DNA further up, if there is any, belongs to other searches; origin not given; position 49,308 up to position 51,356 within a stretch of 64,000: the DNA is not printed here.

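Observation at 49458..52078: Translationally coupled Hsp70 paralogue and J-domain/HEAT-repeat protein, directly downstream of the flagellar super-operon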

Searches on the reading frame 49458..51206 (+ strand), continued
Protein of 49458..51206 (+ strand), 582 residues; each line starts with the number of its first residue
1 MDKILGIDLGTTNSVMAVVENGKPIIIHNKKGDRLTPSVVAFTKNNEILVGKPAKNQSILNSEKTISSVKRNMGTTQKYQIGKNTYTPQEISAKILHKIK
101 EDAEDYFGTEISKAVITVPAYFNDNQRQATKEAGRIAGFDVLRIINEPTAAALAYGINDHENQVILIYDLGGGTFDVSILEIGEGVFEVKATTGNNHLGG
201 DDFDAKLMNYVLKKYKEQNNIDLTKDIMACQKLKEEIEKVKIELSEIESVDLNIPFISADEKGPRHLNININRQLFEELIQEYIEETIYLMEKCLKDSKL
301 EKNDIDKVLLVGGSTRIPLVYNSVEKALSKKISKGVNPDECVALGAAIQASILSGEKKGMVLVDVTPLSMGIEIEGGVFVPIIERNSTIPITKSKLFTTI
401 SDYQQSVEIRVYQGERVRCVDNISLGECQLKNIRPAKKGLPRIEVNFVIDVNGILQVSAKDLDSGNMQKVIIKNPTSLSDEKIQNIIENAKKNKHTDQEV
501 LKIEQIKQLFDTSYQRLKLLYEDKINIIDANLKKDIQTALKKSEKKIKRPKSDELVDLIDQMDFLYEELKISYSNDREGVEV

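Call 54: find_encoding_contigs(protein=P0140, flank=10000, max_places=2)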
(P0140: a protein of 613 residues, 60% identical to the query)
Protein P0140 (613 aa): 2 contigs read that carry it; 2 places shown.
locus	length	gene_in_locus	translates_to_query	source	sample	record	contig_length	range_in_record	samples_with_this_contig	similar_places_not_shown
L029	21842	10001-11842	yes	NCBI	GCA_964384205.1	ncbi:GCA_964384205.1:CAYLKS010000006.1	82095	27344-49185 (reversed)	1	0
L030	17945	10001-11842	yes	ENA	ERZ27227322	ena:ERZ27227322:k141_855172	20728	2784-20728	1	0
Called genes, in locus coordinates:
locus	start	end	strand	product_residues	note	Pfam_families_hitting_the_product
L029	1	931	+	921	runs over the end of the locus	PF00082:Peptidase_S8, PF18962:Por_Secre_tail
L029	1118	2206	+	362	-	PF00041:fn3 (weak), PF16656:Pur_ac_phosph_N, PF25077:DUF7800 (faint), PF00963:Cohesin (weak)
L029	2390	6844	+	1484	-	PF13585:CHU_C (weak), PF13860:FlgD_ig, PF18962:Por_Secre_tail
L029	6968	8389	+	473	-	PF20250:FapA_N, PF03961:FapA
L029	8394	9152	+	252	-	PF01618:MotA_ExbB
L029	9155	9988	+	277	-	PF13677:MotB_plug, PF00691:OmpA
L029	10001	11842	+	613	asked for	PF00012:HSP70, PF06723:MreB_Mbl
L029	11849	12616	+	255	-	PF00226:DnaJ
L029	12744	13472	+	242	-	PF00460:Flg_bb_rod, PF22692:LlgE_F_G_D1, PF06429:Flg_bbr_C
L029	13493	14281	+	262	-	PF00460:Flg_bb_rod, PF22692:LlgE_F_G_D1, PF06429:Flg_bbr_C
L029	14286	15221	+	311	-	PF13144:ChapFlgA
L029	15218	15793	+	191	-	PF02107:FlgH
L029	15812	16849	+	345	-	PF02119:FlgI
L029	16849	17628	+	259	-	PF10135:Rod-binding (weak), PF01464:SLT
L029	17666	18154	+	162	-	PF05130:FlgN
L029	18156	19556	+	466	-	PF00460:Flg_bb_rod (weak), PF22638:FlgK_D1, PF06429:Flg_bbr_C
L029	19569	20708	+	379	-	PF00669:Flagellin_N, PF00700:Flagellin_C (weak)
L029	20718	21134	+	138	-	PF02623:FliW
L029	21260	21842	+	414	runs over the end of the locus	PF00669:Flagellin_N, PF00700:Flagellin_C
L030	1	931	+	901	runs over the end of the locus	PF00082:Peptidase_S8, PF18962:Por_Secre_tail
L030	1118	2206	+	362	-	PF00041:fn3 (weak), PF16656:Pur_ac_phosph_N, PF25077:DUF7800 (faint), PF00963:Cohesin (weak)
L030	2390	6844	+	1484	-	PF13585:CHU_C (weak), PF13860:FlgD_ig, PF18962:Por_Secre_tail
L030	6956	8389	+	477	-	PF20250:FapA_N, PF03961:FapA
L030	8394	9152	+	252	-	PF01618:MotA_ExbB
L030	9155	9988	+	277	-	PF13677:MotB_plug, PF00691:OmpA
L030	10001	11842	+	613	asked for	PF00012:HSP70, PF06723:MreB_Mbl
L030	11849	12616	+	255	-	PF00226:DnaJ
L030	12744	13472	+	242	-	PF00460:Flg_bb_rod, PF22692:LlgE_F_G_D1, PF06429:Flg_bbr_C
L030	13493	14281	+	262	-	PF00460:Flg_bb_rod, PF22692:LlgE_F_G_D1, PF06429:Flg_bbr_C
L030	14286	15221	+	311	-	PF13144:ChapFlgA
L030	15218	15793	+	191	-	PF02107:FlgH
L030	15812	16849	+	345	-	PF02119:FlgI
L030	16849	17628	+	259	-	PF10135:Rod-binding (weak), PF01464:SLT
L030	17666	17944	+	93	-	?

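Call 73: find_encoding_contigs(protein=P0152, flank=10000, max_places=2)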
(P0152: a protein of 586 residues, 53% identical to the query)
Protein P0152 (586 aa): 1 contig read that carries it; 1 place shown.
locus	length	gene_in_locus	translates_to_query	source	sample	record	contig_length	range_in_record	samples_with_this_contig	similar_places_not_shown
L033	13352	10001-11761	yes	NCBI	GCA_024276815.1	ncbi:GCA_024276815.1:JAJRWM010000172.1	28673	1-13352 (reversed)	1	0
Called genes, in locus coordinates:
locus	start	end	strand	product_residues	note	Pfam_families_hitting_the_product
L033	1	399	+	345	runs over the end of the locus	PF00072:Response_reg, PF01339:CheB_methylest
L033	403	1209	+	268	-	PF03705:CheR_N, PF01739:CheR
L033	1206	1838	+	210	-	PF04509:CheC, PF13690:CheX (weak), PF04509:CheC (weak)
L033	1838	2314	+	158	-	PF03975:CheD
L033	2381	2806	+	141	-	-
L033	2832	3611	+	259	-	PF04542:Sigma70_r2, PF04539:Sigma70_r3 (weak), PF08281:Sigma70_r4_2, PF04545:Sigma70_r4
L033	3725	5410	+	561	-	PF20250:FapA_N, PF03961:FapA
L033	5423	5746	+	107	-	-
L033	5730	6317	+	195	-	-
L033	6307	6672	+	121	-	-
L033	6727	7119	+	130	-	-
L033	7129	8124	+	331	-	PF01087:GalP_UDP_transf, PF01230:HIT (faint), PF16285:DUF4931_N, PF16268:DUF4921, PF02744:GalP_UDP_tr_C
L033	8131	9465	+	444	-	-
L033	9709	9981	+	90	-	PF01312:Bac_export_2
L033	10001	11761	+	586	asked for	PF00012:HSP70, PF06723:MreB_Mbl, PF14450:FtsA (faint)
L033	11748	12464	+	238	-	PF00226:DnaJ, PF02985:HEAT (faint), PF13646:HEAT_2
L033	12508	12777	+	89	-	PF10719:ComFB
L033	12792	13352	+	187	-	?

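Call 76: search_protein_families(library=pfam, proteins=[L024:9109-9453:+, L033:5423-5746:+, L033:5730-6317:+, L033:2381-2806:+, L033:11748-12464:+, L029:11849-12616:+], max_evalue=0.1)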
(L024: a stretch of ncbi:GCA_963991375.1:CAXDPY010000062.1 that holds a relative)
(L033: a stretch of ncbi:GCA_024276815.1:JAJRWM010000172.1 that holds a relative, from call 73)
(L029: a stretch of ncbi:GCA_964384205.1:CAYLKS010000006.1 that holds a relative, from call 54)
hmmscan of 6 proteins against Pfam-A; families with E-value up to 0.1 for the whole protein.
L024:9109-9453:+ (114 aa): 0 families

L033:5423-5746:+ (107 aa): 0 families

L033:5730-6317:+ (195 aa): 1 family
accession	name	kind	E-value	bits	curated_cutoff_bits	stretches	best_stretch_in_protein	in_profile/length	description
PF09810.15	Exo5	-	0.027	14.4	25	1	46-109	185-239/367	Exonuclease V - a 5' deoxyribonuclease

L033:2381-2806:+ (141 aa): 1 family
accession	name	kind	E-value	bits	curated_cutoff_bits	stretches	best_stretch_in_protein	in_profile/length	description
PF24838.2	8xMP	-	0.0013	19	30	1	9-73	21-81/136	Octameric membrane protein family (8xMP)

L033:11748-12464:+ (238 aa): 9 families
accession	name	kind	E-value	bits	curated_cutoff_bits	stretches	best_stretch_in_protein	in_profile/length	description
PF13646.12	HEAT_2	-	9e-22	77.6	27.7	2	144-225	4-87/88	HEAT repeats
PF00226.36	DnaJ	-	1e-18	67.6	27.8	1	6-63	2-59/63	DnaJ domain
PF02985.28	HEAT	-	3.5e-07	30.3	23.5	1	174-195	4-25/31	HEAT repeat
PF03130.22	HEAT_PBS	-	3.2e-05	24.5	20.9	0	186-209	1-24/27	PBS lyase HEAT-like repeat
PF13513.12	HEAT_EZ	-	0.0039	18.1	27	0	169-195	27-53/55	HEAT-like repeat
PF25786.1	HEAT_GCN1_C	-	0.042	14.3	27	0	131-164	59-92/151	GCN1-like, C-terminal HEAT repeats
PF12755.13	Vac14_Fab1_bd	-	0.052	14.6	22.1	0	168-194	25-51/97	Vacuolar 14 Fab1-binding region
PF21581.3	SCD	-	0.066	14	27.5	0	137-164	28-55/75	Stromalin conservative domain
PF12348.14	CLASP_N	-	0.078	13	27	0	139-163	176-200/227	CLASP N terminal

L029:11849-12616:+ (255 aa): 3 families
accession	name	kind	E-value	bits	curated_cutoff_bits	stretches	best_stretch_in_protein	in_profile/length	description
PF00226.36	DnaJ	-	8.4e-14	51.9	27.8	1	5-66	1-62/63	DnaJ domain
PF13646.12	HEAT_2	-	7.9e-05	23.3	27.7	1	126-177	2-53/88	HEAT repeats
PF02985.28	HEAT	-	0.012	16.3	23.5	0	130-148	7-24/31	HEAT repeat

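Call 79: list_cluster_members(proteins=[P0121, P0001, P0140, P0152, P0132, P0142, P0124, P0125, P0007, P0141])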
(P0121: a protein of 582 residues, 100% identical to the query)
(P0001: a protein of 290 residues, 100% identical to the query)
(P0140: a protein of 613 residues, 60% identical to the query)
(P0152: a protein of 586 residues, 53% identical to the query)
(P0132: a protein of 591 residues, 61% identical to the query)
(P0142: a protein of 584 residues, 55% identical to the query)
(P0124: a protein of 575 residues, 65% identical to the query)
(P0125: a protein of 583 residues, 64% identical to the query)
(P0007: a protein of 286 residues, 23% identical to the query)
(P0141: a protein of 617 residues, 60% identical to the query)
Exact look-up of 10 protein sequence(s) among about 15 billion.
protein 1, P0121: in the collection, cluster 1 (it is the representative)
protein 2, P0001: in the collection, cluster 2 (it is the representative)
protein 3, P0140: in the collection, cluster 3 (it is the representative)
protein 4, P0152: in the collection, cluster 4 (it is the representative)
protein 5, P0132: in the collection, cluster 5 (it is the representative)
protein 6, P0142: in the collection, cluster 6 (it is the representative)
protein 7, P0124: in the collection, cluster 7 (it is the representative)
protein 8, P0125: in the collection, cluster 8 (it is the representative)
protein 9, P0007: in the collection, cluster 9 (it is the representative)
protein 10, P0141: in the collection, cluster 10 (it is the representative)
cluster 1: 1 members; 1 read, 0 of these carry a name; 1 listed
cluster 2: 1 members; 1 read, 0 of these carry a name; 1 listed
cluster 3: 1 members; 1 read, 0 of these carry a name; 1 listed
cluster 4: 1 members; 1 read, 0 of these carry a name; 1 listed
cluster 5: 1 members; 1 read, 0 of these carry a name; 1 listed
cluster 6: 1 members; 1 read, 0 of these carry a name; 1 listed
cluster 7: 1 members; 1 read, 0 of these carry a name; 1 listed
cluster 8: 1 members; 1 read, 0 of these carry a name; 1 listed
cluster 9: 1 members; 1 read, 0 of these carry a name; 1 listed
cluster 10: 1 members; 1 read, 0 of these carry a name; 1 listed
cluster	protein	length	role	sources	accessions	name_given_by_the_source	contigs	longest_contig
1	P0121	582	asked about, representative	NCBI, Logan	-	-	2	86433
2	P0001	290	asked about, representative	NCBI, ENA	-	-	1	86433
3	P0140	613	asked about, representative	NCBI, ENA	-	-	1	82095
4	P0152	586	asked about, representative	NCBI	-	-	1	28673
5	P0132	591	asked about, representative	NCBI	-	-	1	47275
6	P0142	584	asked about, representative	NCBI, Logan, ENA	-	-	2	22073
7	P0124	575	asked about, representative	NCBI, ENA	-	-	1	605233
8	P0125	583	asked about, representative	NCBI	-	-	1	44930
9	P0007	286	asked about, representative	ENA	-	-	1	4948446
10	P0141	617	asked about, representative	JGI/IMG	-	-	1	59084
